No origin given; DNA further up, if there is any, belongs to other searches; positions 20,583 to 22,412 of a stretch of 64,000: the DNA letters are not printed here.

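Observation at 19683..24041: Paralog 3, pilC and pilD form a tight co-directional array inserted into the conserved trmK / yrzL-ruvX-yrzB-mltG backbone, but no pilus ATPase is present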

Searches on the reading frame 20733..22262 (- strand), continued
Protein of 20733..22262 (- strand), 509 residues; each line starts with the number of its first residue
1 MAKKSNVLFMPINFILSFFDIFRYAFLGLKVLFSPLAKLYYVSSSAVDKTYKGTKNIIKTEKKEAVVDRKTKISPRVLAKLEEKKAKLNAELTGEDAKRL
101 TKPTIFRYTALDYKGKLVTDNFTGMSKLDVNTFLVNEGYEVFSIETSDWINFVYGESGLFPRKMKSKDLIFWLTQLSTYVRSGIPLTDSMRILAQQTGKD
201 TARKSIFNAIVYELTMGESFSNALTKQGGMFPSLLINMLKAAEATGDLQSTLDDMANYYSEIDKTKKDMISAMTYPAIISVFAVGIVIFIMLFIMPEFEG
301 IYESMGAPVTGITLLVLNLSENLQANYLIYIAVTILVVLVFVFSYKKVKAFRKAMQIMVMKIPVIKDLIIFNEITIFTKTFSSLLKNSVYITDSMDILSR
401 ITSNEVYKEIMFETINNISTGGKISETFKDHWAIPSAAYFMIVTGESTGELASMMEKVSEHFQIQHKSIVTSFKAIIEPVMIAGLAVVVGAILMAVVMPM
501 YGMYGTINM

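Call 39: find_homologous_proteins(query=L012:14540-15877:-, max_evalue=1e-30)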
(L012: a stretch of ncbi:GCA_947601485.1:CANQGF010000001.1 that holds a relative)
Query L012:14540-15877:- (446 aa): 8000 proteins with E <= 1e-30 among 8000 candidates; the best 120 are listed.
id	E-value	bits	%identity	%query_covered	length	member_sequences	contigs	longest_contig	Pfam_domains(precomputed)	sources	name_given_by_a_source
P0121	5.8e-283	956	100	100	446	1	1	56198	PF00437.27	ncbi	-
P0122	7.6e-245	830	87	100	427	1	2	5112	PF00437.27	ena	-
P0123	3.2e-244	828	87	100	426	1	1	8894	PF00437.27,PF13401.13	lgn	-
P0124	4.1e-243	825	87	100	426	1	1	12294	PF00437.27,PF13401.13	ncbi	-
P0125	1.2e-242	823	87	100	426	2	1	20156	PF00437.27,PF13401.13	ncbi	-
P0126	1.5e-241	820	87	100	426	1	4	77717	PF00437.27,PF13401.13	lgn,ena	-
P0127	5.7e-241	818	86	100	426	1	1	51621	PF00437.27,PF13401.13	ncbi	-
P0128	1.0e-238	810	88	94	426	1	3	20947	PF00437.27,PF13401.13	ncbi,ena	-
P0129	1.7e-234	796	85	100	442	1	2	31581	PF00437.27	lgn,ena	-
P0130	2.4e-231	786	86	94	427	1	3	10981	PF00437.27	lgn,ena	-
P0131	3.2e-231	786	88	93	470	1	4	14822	PF00437.27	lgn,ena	-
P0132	4.6e-230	782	88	93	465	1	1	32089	PF00437.27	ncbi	-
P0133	1.2e-226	771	81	100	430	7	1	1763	PF00437.27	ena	-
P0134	4.6e-223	759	79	100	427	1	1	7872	PF00437.27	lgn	-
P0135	7.0e-221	752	82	95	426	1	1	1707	PF00437.27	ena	-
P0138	3.4e-220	749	83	92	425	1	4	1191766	PF00437.27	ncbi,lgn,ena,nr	ncbi:MAG TPA: GspE/PulE family protein [Bacilli bacterium]|nr:GspE/PulE family protein [Bacilli bact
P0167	2.4e-186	638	70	95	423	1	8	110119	PF00437.27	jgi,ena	-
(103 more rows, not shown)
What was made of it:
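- The PilB family is 65-88% identical across the lineage (call 39), which argues for general retention.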

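Call 40: find_encoding_contigs(protein=P0167, flank=10000, max_places=2)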
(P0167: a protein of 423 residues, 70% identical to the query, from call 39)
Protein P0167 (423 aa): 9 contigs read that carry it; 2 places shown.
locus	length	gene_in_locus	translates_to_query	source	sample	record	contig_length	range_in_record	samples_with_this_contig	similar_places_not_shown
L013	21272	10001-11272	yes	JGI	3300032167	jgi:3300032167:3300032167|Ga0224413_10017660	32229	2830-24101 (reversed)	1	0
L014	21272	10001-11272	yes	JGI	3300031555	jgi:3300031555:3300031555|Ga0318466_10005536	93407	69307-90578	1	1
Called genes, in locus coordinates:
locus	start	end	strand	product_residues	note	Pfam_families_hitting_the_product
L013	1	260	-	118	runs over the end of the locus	PF07811:TadE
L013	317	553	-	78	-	-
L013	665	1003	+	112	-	PF02643:DUF192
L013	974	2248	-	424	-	PF01018:GTP1_OBG, PF02421:FeoB_N, PF01926:MMR_HSR1, PF09269:DUF1967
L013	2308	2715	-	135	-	-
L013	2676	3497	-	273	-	-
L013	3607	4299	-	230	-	-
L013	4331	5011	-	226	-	PF02517:Rce1-like (weak)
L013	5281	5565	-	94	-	PF01016:Ribosomal_L27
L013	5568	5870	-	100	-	PF04327:Peptidase_Prp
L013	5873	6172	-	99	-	PF00829:Ribosomal_L21p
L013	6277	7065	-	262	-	PF02163:Peptidase_M50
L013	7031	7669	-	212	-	PF01551:Peptidase_M23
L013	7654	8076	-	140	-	-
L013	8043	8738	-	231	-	PF04085:MreC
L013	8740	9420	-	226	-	PF20582:UPF0758_N, PF04002:RadC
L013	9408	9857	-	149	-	-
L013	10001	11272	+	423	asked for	PF00437:T2SSE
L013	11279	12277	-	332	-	PF07804:HipA_C (faint)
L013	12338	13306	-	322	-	PF13180:PDZ_2 (weak), PF05580:Peptidase_S55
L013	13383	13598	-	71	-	PF02609:Exonuc_VII_S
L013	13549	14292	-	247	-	-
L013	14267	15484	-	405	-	PF13742:tRNA_anti_2, PF01336:tRNA_anti-codon, PF02601:Exonuc_VII_L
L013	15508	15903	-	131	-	PF01029:NusB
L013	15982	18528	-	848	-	PF01624:MutS_I, PF05192:MutS_III, PF05190:MutS_IV, PF00488:MutS_V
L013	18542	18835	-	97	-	-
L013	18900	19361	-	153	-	-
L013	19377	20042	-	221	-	PF01746:tRNA_m1G_MT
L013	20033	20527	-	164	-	PF01782:RimM, PF05239:PRC, PF24986:PRC_RimM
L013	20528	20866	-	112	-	-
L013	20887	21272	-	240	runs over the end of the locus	PF22435:MRM3-like_sub_bind, PF00588:SpoU_methylase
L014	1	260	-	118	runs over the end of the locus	PF07811:TadE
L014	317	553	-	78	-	-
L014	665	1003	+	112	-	PF02643:DUF192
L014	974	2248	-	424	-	PF01018:GTP1_OBG, PF02421:FeoB_N, PF01926:MMR_HSR1, PF09269:DUF1967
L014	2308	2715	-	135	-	-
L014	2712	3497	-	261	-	-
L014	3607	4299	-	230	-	-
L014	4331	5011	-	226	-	PF02517:Rce1-like (weak)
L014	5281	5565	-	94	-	PF01016:Ribosomal_L27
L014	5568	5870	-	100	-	PF04327:Peptidase_Prp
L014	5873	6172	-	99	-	PF00829:Ribosomal_L21p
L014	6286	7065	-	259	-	PF02163:Peptidase_M50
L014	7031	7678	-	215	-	PF01551:Peptidase_M23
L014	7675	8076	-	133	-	-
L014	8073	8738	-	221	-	PF04085:MreC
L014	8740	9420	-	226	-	PF20582:UPF0758_N, PF04002:RadC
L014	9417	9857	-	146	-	-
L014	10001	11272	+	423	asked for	PF00437:T2SSE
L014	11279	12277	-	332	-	PF07804:HipA_C (faint)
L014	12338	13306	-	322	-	PF13180:PDZ_2 (weak), PF05580:Peptidase_S55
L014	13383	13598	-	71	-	PF02609:Exonuc_VII_S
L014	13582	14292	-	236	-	-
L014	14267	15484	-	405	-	PF13742:tRNA_anti_2, PF01336:tRNA_anti-codon, PF02601:Exonuc_VII_L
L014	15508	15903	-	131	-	PF01029:NusB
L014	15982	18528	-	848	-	PF01624:MutS_I, PF05192:MutS_III, PF05190:MutS_IV, PF00488:MutS_V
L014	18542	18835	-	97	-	-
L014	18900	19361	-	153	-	-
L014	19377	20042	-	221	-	PF01746:tRNA_m1G_MT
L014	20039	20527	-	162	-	PF01782:RimM, PF05239:PRC, PF24986:PRC_RimM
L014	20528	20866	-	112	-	-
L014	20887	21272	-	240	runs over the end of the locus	PF22435:MRM3-like_sub_bind, PF00588:SpoU_methylase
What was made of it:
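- In L013/L014 it is solitary beside radC (call 40).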

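Call 41: find_encoding_contigs(protein=P0073, flank=10000, max_places=2)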
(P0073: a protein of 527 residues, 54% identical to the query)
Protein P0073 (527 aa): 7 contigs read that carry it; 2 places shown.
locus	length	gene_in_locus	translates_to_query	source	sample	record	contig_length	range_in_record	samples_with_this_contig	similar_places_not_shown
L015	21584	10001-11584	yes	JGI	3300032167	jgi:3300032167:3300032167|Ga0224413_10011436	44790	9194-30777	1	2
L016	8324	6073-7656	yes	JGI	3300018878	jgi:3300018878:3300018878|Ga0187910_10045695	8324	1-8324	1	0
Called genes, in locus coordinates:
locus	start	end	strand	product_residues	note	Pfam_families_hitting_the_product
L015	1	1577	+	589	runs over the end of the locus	PF01541:GIY-YIG, PF27096:UvrC_M, PF22920:UvrC_RNaseH, PF08459:UvrC_RNaseH_dom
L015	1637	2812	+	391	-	PF01512:Complex1_51K, PF13746:Fer4_18 (faint), PF13187:Fer4_9 (faint), PF13484:Fer4_16 (faint), PF17179:Fer4_22 (faint), PF00037:Fer4 (weak), PF13237:Fer4_10, PF14697:Fer4_21, +6 more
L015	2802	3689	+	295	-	PF03116:NQR2_RnfD_RnfE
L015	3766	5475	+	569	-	PF13620:CarboxypepD_reg (faint), PF17802:SpaA (weak)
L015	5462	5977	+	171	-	PF04203:Sortase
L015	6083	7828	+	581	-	PF01807:Zn_ribbon_DnaG, PF08275:DNAG_N, PF01751:Toprim, PF13155:Toprim_2, PF13362:Toprim_3 (weak), PF13662:Toprim_4, PF10410:DnaB_bind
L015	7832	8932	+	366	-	PF03979:Sigma70_r1_1, PF00140:Sigma70_r1_2, PF04542:Sigma70_r2, PF04539:Sigma70_r3, PF04545:Sigma70_r4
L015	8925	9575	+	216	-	PF12847:Methyltransf_18, PF04816:TrmK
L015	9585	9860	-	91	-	-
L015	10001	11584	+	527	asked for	PF00482:T2SSF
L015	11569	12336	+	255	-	PF06750:A24_N_bact, PF01478:Peptidase_A24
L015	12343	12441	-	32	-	-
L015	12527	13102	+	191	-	-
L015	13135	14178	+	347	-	PF02540:NAD_synthase (weak), PF03054:tRNA_Me_trans, PF06508:QueC (weak), PF24167:DUF7411 (faint), PF20259:tRNA_Me_trans_M, PF20258:tRNA_Me_trans_C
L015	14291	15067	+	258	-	-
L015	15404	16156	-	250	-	PF02535:Zip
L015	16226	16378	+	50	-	-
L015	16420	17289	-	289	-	PF02899:Phage_int_SAM_1, PF00589:Phage_integrase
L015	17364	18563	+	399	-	PF05496:RuvB_N, PF13173:AAA_14 (weak), PF00004:AAA, PF21960:RCF1-5-like_lid (weak), PF16193:AAA_assoc_2, PF12002:MgsA_C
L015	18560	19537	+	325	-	PF01210:NAD_Gly3P_dh_N, PF02558:ApbA, PF03807:F420_oxidored (weak), PF07479:NAD_Gly3P_dh_C, PF20618:GPD_NAD_C_bact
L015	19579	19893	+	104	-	-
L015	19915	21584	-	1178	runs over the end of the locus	PF04545:Sigma70_r4 (faint)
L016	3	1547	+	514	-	?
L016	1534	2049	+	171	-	PF04203:Sortase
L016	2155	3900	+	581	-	PF01807:Zn_ribbon_DnaG, PF08275:DNAG_N, PF01751:Toprim, PF13155:Toprim_2, PF13362:Toprim_3 (weak), PF13662:Toprim_4, PF10410:DnaB_bind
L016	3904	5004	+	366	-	PF03979:Sigma70_r1_1, PF00140:Sigma70_r1_2, PF04542:Sigma70_r2, PF04539:Sigma70_r3, PF04545:Sigma70_r4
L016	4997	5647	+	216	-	PF12847:Methyltransf_18, PF04816:TrmK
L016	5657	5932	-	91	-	-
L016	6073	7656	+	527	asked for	PF00482:T2SSF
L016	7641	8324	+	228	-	?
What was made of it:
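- Closest known: Gram-negative T4aP with scattered genes. Different: Here pilB is separated from pilC-pilD in several lineages (calls 40, 41).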

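Call 44: search_protein_families(library=ncbifam, proteins=[window:20733-22262:-, L012:14540-15877:-, L012:12662-14419:+], max_evalue=0.01)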
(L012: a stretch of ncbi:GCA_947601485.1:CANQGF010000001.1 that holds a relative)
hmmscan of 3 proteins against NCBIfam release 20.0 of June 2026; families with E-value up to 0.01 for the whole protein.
window:20733-22262:- (509 aa): 6 families
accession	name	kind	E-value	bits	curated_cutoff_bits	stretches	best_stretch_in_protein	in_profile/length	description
TIGR02120.1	GspF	equivalog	5.3e-74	249.9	424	1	106-503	1-397/401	type II secretion system inner membrane protein GspF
NF007861.0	PRK10573.1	equivalog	1.6e-62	211.9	401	1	103-502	4-393/401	protein transport protein HofC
NF052607.1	T4PiliAsmPilCThrm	equivalog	4.1e-61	207.3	700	1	105-507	3-404/406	type IV pilus assembly protein PilC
NF052606.1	T4PiliAsmPilCMyx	equivalog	9.7e-58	196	700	1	164-507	77-418/419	type IV pilus assembly protein PilC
NF047826.1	T3SSXpsF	equivalog_domain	1.4e-54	185.5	650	1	105-507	3-404/405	type II secretion system protein XpsF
NF041012.2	T4P_ComGB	equivalog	1.7e-43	149.2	240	1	172-503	6-330/332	competence type IV pilus assembly protein ComGB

L012:14540-15877:- (446 aa): 33 families (the best 25 are shown)
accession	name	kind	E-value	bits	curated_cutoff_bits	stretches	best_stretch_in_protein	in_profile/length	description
TIGR02533.1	type_II_gspE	equivalog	2.4e-146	488.2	630.25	1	8-389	105-484/486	type II secretion system ATPase GspE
TIGR02538.1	type_IV_pilB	equivalog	9.9e-142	473.4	675.65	1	7-389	176-560/564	type IV-A pilus assembly ATPase PilB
NF007755.0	PRK10436.1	equivalog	3.1e-133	444.8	617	1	8-394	81-462/465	type II secretion system protein GspE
NF053534.1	T4PilAsmATPsTfpB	equivalog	1.5e-120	403.4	850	1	5-391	194-582/584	type IV pilus assembly ATPase TfpB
NF041000.1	ATPase_ComGA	equivalog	1.1e-80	270.5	300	1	18-282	2-265/267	competence type IV pilus ATPase ComGA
TIGR01420.1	pilT_fam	subfamily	1.4e-50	172.4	319.1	1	17-285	3-271/343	PilT/PilU family type 4a pilus ATPase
TIGR02525.1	plasmid_TraJ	equivalog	7e-27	94.3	368.3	1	136-263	140-273/372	plasmid transfer ATPase TraJ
TIGR02524.1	dot_icm_DotB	equivalog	1.6e-22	80.2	463.3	1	125-273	117-270/358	Dot/Icm type IV secretion system ATPase DotB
TIGR02782.1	TrbB_P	equivalog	7.1e-17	61.6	304.55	1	131-260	122-253/303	P-type conjugative transfer ATPase TrbB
NF058587.1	archaellum_moto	equivalog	1e-16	60.8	550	1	145-260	274-394/527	archaellum flagellar ATPase motor FlaI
TIGR02788.1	VirB11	equivalog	1.8e-16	60.1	249.95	1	148-264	146-267/308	P-type DNA transfer ATPase VirB11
NF010469.0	PRK13894.1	subfamily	1.8e-15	57.1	508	1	131-261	135-266/320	conjugal transfer ATPase TrbB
NF010407.0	PRK13833.1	subfamily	7.7e-13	48.5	499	1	130-264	129-264/323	conjugal transfer protein TrbB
TIGR03819.1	heli_sec_ATPase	hypoth_equivalog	1.5e-12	47.4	373.15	1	64-259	99-297/340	TadA family conjugal transfer-associated ATPase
NF010425.0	PRK13851.1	equivalog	3.1e-11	42.8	461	1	131-262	147-283/344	type IV secretion system protein VirB11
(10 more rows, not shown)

L012:12662-14419:+ (585 aa): 0 families
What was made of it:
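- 20733..22262 (-): pilC: type IV filament platform protein (509 aa). It has two T2SSF domains and three strong TM segments. Full-length alignment to GspF, HofC and PilC models from residue about 105 (call 44).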

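Call 48: find_encoding_contigs(protein=P0002, flank=10000, max_places=2)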
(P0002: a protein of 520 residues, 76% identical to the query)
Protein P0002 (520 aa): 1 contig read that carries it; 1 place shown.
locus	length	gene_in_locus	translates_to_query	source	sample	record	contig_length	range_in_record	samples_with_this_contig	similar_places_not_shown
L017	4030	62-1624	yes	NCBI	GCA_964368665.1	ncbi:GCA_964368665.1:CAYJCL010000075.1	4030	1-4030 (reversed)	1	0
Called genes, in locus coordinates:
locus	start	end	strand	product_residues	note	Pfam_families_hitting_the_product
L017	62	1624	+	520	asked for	PF00482:T2SSF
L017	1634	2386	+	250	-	PF06750:A24_N_bact, PF01478:Peptidase_A24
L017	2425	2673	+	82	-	PF06135:IreB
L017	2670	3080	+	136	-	PF03652:RuvX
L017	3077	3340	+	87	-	PF06949:DUF1292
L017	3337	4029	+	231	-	?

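Call 65: predict_structure(alignment_id=A3)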
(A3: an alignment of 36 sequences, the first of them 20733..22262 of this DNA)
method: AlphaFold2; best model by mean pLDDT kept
length: 509 residues; sequences in the alignment: 36
mean_pLDDT: 75.5   pTM: 0.57
mean pLDDT of the five models: 75.5, 71.7, 70.7, 70.3, 69.9
residues with pLDDT >= 90: 0; 70-90: 408; 50-70: 82; < 50: 19
segments of 3 or more residues with pLDDT < 50: 1-6, 59-69
pLDDT, mean of each block of 10 residues (from residue 1): 44 70 78 72 69 55 41 70 81 65 74 77 74 78 78 57 76 87 84 77 74 78 78 80 79 84 80 80 84 79 73 77 83 85 84 83 80 81 72 62 75 75 78 82 84 84 84 82 85 75 61
secondary structure, 60 per line:
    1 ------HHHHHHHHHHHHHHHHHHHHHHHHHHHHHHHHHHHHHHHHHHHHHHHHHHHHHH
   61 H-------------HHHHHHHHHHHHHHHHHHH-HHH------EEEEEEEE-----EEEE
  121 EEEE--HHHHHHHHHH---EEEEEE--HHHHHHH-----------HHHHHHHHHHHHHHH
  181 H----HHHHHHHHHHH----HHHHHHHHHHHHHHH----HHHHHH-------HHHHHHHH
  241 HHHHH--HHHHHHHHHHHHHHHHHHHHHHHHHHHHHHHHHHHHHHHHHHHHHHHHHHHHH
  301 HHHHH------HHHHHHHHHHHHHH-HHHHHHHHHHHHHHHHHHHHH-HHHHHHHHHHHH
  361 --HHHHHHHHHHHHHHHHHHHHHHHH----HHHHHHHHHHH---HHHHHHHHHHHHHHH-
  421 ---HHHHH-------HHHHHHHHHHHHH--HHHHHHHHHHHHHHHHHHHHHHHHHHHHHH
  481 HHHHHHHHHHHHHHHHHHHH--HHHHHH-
elements in order: H7-61 H75-93 E104-111 E117-124 H127-136 E140-145 H148-154 H166-181 H186-196 H201-215 H220-225 H233-245 H248-305 H312-325 H327-347 H349-360 H363-386 H391-401 H405-419 H424-428 H436-448 H451-500 H503-508
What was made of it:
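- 21951..22262 (-): Lineage-specific N-terminal extension of PilC (residues 1-104): a long moderately hydrophobic helix (7-61), a variable K/E-rich linker and a second helix (75-93). AF2 (call 65).
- On Type IV filament platform protein (PilC/GspF/PF00482): Long helices in the AF2 model (call 65).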
